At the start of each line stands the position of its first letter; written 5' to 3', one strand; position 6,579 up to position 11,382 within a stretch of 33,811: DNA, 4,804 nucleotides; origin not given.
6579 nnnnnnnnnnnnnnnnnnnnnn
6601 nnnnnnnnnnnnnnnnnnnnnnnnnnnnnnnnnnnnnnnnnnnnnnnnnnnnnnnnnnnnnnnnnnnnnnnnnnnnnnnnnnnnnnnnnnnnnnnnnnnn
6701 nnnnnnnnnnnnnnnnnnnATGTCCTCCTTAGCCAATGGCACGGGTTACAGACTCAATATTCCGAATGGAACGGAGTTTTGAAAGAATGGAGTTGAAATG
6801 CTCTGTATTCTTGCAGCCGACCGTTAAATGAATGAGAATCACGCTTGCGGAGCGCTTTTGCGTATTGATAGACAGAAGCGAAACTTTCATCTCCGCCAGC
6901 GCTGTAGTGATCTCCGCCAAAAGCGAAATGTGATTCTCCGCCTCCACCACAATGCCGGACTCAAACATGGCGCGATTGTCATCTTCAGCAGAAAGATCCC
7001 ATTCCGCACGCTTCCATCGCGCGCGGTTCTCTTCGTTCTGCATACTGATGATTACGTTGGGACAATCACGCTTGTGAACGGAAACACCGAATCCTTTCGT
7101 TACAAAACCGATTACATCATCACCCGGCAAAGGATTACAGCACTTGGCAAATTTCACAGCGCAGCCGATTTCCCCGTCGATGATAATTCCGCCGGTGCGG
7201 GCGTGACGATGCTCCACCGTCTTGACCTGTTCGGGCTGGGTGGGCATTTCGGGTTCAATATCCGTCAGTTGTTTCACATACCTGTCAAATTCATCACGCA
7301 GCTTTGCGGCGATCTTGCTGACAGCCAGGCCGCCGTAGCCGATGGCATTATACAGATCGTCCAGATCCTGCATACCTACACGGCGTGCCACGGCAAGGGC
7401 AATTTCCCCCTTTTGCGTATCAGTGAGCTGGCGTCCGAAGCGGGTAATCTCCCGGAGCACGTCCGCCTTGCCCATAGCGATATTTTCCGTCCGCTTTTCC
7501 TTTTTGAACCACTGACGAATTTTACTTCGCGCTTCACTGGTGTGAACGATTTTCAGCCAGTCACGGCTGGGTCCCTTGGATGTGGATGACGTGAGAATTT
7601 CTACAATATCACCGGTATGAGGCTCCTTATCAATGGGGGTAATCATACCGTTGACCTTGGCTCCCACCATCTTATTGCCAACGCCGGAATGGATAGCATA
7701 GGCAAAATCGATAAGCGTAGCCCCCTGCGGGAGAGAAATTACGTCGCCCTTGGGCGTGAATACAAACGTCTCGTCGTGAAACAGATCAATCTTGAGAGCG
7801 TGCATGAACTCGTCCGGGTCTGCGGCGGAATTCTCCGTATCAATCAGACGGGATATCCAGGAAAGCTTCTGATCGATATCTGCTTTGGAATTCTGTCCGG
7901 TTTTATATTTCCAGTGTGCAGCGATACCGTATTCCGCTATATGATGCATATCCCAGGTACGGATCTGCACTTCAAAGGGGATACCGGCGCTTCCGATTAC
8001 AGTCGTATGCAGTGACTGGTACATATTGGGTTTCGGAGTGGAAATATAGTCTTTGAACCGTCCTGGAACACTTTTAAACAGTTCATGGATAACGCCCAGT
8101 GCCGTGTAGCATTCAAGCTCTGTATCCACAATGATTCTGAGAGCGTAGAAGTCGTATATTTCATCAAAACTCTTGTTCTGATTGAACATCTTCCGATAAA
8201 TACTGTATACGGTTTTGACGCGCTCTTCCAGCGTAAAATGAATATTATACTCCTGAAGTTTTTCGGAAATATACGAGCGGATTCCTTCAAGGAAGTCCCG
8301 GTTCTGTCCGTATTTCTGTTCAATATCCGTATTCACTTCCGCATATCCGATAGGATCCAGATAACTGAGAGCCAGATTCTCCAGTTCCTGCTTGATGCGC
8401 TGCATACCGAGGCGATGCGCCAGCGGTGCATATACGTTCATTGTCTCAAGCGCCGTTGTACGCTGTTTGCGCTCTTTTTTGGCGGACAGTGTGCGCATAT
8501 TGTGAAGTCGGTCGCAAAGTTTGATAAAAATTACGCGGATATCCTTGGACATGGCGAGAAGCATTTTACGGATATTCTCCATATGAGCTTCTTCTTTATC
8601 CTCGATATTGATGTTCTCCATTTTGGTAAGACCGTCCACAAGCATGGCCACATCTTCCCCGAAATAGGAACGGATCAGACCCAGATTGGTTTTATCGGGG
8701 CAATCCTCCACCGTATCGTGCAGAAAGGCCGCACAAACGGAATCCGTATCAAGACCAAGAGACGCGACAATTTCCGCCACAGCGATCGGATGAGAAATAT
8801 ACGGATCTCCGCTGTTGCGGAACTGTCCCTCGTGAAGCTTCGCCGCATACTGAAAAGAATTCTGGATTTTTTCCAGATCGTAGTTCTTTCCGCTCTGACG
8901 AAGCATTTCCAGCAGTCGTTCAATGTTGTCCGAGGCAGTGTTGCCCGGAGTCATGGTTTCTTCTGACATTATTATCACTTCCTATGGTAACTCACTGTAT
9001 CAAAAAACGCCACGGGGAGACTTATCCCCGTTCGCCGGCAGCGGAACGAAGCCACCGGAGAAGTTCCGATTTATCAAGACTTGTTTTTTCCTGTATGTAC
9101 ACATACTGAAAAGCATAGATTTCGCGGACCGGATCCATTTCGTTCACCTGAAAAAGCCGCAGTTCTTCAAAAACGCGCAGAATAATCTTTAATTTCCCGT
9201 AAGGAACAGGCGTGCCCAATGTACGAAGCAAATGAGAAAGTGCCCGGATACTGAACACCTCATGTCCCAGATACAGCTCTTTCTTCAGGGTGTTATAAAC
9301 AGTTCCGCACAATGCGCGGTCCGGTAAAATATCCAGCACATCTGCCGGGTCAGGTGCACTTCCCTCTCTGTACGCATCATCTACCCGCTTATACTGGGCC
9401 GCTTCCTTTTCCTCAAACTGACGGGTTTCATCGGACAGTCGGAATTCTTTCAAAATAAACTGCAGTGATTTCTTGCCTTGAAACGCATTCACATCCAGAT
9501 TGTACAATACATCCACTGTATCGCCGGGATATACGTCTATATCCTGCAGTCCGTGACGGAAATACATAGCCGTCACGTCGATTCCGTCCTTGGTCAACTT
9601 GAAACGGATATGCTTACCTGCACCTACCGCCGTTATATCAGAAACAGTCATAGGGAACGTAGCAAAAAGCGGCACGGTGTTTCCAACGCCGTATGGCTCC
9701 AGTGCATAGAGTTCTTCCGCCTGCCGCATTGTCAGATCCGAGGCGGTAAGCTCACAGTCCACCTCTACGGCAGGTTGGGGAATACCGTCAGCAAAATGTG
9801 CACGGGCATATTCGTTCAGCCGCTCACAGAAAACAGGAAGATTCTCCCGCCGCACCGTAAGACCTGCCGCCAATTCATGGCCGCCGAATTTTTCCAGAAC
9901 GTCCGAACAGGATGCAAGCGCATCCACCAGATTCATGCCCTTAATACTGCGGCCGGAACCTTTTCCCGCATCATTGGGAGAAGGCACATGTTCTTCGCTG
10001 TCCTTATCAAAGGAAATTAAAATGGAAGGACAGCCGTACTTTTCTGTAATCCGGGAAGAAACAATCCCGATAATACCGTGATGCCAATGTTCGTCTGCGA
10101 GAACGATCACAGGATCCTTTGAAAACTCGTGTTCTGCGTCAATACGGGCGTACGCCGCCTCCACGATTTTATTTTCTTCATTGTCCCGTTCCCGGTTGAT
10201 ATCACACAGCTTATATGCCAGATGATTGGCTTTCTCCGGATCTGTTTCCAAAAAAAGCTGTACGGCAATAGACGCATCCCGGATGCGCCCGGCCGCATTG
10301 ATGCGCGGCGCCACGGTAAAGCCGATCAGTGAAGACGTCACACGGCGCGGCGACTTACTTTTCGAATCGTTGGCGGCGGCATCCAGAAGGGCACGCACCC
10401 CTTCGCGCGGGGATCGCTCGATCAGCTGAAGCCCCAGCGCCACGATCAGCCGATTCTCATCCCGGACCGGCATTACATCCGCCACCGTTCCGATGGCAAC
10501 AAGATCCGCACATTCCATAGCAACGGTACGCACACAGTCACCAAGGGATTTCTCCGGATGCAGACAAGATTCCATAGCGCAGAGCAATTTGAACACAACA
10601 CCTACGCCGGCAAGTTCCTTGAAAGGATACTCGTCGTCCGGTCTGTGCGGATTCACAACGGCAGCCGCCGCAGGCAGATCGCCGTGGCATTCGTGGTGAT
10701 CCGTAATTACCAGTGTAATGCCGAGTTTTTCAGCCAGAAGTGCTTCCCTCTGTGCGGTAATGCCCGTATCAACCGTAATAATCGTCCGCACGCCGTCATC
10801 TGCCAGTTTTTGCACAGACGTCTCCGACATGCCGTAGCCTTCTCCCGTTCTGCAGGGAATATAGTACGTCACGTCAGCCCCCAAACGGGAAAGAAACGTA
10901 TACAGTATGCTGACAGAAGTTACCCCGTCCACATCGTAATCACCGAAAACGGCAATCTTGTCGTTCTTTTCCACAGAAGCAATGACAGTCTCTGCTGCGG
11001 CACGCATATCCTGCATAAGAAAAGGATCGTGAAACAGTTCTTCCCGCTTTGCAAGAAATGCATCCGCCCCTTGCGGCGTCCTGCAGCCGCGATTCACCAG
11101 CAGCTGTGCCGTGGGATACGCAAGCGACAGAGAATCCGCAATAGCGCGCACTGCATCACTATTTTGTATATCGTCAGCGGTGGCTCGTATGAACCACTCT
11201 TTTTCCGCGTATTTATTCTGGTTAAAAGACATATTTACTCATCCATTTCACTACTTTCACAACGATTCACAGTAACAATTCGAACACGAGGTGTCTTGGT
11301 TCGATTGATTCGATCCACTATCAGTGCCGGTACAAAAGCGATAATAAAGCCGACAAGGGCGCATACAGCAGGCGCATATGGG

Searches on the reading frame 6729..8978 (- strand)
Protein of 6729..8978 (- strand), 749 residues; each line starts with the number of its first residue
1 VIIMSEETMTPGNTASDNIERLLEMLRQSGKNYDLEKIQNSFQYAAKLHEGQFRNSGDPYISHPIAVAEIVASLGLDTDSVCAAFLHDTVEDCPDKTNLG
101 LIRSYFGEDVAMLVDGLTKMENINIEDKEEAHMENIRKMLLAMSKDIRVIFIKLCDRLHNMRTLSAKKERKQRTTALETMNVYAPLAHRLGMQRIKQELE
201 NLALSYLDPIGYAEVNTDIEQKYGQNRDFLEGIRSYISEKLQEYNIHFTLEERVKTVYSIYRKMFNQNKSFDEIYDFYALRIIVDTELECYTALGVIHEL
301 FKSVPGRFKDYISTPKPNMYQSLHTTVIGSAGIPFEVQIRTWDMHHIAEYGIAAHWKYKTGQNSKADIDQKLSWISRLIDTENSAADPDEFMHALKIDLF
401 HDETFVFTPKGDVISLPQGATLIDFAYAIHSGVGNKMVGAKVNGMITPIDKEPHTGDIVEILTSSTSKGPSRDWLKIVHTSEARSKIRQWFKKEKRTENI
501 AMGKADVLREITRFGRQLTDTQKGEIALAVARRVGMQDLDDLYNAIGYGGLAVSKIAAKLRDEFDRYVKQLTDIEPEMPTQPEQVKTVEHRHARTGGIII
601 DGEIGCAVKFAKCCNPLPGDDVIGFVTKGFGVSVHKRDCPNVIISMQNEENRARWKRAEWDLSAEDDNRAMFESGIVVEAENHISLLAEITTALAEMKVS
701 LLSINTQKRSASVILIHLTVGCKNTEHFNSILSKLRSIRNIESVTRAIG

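Call 10: search_protein_families(library=pfam, proteins=[window:6729-8978:-], max_evalue=0.001)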
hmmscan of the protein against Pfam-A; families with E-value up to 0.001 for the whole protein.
window:6729-8978:- (749 aa): 6 families
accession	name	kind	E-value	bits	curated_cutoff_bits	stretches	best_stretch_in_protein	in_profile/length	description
PF13328.12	HD_4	-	2e-51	174.2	27.2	1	42-192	2-155/156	HD domain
PF04607.23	RelA_SpoT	-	3.4e-43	147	27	1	252-362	1-112/113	Region found in RelA / SpoT proteins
PF02824.27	TGS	-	3.8e-20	72.1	22.2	1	405-463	2-60/60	TGS domain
PF13291.12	ACT_4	-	1.8e-15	57.8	27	1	670-746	3-80/80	ACT domain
PF19296.4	RelA_AH_RIS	-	2.4e-10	41.2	23.8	1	476-641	2-174/185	RelA/SpoT, AH and RIS domains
PF01966.28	HD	-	7.9e-10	39.5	22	1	60-161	1-116/116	HD domain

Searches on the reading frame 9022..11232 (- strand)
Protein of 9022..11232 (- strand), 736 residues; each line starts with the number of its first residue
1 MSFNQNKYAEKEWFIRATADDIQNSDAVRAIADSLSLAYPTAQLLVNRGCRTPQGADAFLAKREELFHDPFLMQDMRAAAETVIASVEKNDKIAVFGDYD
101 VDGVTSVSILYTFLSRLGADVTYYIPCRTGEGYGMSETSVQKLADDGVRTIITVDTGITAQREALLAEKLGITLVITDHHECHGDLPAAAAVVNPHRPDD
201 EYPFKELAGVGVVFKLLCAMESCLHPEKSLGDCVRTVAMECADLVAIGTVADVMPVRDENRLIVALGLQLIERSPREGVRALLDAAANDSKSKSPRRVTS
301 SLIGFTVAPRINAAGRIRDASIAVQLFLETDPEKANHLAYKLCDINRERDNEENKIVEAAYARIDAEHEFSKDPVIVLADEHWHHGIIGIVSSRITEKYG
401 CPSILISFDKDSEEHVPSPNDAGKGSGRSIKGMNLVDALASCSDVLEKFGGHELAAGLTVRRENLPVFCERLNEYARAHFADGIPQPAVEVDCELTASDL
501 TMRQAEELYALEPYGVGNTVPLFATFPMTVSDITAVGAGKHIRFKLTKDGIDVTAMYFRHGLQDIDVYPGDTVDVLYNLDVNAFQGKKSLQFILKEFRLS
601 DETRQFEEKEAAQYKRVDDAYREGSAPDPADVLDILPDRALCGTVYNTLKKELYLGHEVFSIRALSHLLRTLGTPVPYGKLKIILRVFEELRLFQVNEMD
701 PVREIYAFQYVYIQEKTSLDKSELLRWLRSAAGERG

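Call 10: search_protein_families(library=pfam, proteins=[window:9022-11232:-], max_evalue=0.001)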
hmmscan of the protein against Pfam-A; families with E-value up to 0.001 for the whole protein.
window:9022-11232:- (736 aa): 3 families
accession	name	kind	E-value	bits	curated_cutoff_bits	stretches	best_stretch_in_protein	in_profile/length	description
PF01368.27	DHH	-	1.7e-25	90.2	28.1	1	92-249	1-125/125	DHH family, N-terminal domain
PF17768.7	RecJ_OB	-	2.4e-25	89.1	27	1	491-595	1-106/107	RecJ OB domain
PF02272.25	DHHA1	-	6.7e-13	49.4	25.9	1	374-477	3-101/102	DHHA1 domain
